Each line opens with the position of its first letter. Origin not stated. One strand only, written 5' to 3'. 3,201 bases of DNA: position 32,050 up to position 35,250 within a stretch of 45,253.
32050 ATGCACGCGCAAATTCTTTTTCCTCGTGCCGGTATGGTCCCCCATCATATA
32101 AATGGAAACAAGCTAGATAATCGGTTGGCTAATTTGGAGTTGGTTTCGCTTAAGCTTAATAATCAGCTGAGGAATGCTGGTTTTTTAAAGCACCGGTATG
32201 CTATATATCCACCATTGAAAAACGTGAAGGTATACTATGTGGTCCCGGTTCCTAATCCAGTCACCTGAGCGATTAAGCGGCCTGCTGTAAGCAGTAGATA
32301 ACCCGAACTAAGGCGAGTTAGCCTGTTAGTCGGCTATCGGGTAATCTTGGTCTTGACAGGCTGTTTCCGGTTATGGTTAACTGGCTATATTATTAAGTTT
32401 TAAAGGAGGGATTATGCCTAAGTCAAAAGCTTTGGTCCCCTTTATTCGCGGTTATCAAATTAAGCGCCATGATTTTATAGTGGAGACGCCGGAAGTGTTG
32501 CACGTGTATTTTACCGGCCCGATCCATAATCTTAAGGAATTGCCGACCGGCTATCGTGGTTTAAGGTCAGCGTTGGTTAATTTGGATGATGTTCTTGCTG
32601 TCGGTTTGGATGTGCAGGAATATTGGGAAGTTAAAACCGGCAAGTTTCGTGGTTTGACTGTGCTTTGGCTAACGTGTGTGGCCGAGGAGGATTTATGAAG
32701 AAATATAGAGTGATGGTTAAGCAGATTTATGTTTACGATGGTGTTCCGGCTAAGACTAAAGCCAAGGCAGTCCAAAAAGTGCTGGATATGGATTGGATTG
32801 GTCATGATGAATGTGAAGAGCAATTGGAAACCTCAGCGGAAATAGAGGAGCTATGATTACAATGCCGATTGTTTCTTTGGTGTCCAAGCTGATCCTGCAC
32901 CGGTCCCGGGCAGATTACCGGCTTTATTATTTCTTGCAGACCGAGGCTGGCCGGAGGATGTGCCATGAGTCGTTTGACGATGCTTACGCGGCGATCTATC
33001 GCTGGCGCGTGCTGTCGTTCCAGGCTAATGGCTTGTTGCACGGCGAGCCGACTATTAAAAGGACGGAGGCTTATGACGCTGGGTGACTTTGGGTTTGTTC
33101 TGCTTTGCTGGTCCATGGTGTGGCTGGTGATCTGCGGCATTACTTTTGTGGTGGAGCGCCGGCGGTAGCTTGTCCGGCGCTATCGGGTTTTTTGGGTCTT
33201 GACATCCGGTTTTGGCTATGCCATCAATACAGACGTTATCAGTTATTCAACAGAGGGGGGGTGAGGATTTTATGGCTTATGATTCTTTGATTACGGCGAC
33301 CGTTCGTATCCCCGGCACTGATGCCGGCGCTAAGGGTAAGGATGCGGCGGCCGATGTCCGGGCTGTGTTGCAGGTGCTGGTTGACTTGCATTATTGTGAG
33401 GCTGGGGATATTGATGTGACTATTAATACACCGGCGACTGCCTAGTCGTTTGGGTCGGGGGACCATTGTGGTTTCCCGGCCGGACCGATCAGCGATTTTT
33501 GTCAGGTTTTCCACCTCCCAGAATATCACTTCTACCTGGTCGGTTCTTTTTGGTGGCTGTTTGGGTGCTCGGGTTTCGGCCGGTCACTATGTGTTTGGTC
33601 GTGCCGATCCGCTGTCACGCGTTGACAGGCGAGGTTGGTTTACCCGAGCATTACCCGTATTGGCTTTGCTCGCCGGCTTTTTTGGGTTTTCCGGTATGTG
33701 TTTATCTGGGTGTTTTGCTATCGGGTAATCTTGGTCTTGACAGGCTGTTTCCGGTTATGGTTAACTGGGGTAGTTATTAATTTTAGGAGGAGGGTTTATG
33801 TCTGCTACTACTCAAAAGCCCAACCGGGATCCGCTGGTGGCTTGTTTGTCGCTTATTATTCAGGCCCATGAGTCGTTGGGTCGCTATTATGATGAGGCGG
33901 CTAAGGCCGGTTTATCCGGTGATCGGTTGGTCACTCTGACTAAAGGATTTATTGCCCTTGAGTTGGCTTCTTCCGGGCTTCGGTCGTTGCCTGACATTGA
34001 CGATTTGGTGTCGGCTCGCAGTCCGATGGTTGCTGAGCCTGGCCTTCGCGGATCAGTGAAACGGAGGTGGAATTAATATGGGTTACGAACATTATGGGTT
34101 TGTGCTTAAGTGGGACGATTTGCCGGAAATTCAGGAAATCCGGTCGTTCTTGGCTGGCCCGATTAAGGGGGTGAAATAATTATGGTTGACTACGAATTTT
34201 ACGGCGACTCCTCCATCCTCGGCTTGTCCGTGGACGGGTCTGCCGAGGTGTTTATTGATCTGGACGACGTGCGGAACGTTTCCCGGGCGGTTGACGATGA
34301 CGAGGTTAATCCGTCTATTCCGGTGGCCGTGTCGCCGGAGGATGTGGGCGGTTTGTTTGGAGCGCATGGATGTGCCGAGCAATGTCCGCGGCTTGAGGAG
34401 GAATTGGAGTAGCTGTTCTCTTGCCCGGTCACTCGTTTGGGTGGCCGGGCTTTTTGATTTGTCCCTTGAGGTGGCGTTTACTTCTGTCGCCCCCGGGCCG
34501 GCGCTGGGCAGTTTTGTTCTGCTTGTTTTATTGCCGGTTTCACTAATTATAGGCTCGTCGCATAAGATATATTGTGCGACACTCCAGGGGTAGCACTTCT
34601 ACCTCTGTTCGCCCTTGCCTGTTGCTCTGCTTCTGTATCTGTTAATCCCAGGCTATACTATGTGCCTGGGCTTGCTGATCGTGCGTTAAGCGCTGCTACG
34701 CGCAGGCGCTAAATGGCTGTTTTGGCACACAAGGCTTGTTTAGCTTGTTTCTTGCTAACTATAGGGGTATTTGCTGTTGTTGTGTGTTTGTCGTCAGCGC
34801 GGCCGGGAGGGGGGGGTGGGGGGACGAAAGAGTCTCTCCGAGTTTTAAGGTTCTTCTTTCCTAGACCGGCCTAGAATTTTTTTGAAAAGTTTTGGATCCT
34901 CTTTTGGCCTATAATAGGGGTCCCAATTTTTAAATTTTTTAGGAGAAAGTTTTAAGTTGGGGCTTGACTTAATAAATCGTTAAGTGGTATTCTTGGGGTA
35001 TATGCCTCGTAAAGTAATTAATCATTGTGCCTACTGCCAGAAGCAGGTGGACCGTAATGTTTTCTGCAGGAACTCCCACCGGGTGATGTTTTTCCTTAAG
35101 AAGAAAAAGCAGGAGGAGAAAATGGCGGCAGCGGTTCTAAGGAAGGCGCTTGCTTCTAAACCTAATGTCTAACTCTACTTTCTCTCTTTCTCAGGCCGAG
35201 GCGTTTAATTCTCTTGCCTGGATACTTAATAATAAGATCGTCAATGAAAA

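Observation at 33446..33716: Two related A-depleted, G+U-rich noncoding segments with + strand-specific G.U helices (candidate novel RNAs or origin-like elements)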

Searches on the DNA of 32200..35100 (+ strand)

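Call 6: search_dna_similar(query=window:32300-35000:+, collection=phages, mode=distant)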
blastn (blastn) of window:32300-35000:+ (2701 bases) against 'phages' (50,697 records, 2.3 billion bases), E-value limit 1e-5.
No match.

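Call 54: search_rna_families(source=window, start=32200, end=35100, threshold=evalue, max_evalue=10)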
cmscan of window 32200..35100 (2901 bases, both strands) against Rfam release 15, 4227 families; matches with E-value up to 10: 4.
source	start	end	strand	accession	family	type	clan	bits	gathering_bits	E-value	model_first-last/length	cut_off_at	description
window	34828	34881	+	RF03289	mir-1205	Gene; miRNA;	-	25.3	75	0.016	1-63/63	no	mir-1205 microRNA precursor family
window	34191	34227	-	RF03001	leuA-Halobacteria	Cis-reg;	-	18.4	47.9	1.2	1-53/53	no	leuA-Halobacteria RNA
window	32314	32392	+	RF03858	mir-1991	Gene; miRNA;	-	17.8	66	8.7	1-66/66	no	mir-1991 microRNA precursor family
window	34385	34458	+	RF02837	anti-hemB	Gene; sRNA;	-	13.8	49.5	8.5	1-81/81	no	Burkholderia RNA 7 (anti-hemB)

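Call 72: build_rna_model(alignment_id=A3, structure=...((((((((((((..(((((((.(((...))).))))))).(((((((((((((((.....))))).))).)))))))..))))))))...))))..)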
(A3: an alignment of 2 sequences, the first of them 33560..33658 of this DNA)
Model R1 built from alignment A3 (2 sequences, 99 columns); structure: as given.
model positions 99; base pairs 37; branch points 1; effective number of sequences 0.5; information 0.591 bits per position. Calibrated on 0.2 Mb of random sequence (short: E-values are rough).
structure used (alignment columns):
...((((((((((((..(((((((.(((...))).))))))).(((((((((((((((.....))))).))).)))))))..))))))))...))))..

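Call 73: search_with_rna_model(model_id=R1, sources=[window, L001, L002, L003, L004, L005, L006, L007, L008, L010, L012, L013, L014, L015, L016, L017, L018, L019, L020, L021, L022, L023, L024, L026, L028, L030, L034, L082, L084, L087, L091, L092, L094, L095, L096, L097, L098, L099, L101, L105], max_evalue=10)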
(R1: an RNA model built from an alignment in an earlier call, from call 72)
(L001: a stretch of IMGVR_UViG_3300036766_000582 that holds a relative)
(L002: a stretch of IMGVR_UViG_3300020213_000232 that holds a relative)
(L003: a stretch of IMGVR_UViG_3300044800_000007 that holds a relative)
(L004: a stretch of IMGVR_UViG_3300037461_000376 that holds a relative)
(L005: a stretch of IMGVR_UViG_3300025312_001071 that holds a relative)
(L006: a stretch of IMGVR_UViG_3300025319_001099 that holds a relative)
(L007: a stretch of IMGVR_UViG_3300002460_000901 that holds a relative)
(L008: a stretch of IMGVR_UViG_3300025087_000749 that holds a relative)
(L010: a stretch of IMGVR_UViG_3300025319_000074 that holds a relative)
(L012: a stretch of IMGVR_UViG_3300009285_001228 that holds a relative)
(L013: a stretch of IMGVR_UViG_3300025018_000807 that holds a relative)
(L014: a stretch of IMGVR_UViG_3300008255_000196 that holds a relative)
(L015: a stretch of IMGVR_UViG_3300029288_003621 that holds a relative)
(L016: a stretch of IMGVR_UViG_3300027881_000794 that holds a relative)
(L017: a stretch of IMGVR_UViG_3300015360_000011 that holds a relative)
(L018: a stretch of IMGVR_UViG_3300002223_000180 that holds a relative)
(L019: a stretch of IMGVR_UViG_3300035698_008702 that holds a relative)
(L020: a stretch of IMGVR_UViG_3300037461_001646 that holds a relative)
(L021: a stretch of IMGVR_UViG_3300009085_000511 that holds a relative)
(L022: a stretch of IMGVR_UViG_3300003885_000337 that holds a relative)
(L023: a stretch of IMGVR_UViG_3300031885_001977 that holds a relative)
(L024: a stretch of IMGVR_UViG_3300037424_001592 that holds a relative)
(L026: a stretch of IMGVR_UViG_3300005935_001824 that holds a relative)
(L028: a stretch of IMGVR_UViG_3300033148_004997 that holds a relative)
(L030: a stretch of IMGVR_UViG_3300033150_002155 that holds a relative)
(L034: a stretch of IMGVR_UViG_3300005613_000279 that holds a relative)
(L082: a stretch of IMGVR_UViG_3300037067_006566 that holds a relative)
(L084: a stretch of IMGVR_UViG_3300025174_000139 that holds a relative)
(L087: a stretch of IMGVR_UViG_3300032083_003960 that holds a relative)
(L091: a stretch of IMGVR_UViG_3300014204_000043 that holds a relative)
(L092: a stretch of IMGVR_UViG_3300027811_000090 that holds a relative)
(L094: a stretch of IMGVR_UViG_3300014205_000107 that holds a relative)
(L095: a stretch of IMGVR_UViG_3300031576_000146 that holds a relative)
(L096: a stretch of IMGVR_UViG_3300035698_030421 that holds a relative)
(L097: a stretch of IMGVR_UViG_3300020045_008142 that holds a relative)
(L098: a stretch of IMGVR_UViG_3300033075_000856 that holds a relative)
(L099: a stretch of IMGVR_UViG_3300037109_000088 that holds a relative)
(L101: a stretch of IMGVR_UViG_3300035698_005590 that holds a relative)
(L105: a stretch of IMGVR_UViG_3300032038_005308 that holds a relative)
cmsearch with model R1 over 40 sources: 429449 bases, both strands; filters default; matches with E-value up to 10: 1.
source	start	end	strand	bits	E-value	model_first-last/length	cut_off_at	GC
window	33560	33658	+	120.1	4.1e-26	1-99/99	no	0.59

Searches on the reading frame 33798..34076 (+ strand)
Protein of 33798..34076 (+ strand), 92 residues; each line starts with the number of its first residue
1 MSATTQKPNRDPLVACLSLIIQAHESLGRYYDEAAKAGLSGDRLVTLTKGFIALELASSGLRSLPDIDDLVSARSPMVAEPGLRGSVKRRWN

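Call 26: find_encoding_contigs(protein=window:33798-34076:+, flank=4000, max_places=10)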
Protein window:33798-34076:+ (92 aa): no gene with exactly this product is on record in the collection.

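Call 27: find_homologous_proteins(query=window:33798-34073:+, max_evalue=0.01)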
Query window:33798-34073:+ (92 aa): 1 proteins with E <= 0.01 among 1 candidates.
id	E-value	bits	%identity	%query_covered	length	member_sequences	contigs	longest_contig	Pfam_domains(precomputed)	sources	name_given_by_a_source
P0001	4.2e-52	191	100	100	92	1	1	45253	-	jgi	jgi:hypothetical protein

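Call 40: search_protein_families(library=pfam, proteins=[window:33798-34076:+], max_evalue=0.01)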
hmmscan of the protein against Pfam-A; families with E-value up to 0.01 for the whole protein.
window:33798-34076:+ (92 aa): 0 families

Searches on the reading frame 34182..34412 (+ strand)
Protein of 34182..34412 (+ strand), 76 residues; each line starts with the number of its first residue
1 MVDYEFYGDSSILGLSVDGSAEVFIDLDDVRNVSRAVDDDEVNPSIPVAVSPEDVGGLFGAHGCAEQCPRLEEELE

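Call 40: search_protein_families(library=pfam, proteins=[window:34182-34412:+], max_evalue=0.01)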
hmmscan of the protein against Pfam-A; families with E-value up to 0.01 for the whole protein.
window:34182-34412:+ (76 aa): 0 families

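Call 84: find_homologous_proteins(query=window:34182-34409:+, max_evalue=0.01)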
Query window:34182-34409:+ (76 aa): 3 proteins with E <= 0.01 among 4 candidates.
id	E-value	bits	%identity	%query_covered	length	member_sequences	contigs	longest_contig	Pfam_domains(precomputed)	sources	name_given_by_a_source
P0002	1.4e-42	161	100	100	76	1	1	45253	-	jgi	jgi:hypothetical protein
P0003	1.3e-33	132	85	99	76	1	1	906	-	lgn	-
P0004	1.8e-14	71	49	96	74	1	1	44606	-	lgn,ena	-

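Call 85: find_encoding_contigs(protein=P0003, flank=5000)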
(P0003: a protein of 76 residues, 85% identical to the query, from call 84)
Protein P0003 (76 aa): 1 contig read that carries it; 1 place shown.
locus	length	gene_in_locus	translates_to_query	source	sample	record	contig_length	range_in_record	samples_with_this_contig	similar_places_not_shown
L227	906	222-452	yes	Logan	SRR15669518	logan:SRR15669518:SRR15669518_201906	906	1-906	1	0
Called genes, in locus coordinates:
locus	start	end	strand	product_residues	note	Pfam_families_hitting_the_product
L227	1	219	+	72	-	?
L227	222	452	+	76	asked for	-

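Call 86: find_encoding_contigs(protein=P0004, flank=6000)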
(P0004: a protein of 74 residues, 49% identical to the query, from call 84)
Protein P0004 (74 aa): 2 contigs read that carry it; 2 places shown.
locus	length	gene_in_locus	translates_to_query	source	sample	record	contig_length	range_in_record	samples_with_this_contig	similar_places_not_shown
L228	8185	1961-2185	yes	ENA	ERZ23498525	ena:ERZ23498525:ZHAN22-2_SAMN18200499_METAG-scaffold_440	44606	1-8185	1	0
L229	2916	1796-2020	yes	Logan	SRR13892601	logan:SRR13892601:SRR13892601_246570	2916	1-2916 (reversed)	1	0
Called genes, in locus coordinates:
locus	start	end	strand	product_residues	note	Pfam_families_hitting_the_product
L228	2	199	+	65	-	?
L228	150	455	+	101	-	-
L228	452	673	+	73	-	-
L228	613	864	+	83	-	-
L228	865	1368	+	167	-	-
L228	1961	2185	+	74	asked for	-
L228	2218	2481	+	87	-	-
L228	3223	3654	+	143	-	-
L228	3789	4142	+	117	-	-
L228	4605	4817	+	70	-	-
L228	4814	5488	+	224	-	-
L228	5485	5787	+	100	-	-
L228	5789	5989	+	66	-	-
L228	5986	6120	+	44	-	-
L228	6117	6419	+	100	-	-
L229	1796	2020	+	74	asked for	-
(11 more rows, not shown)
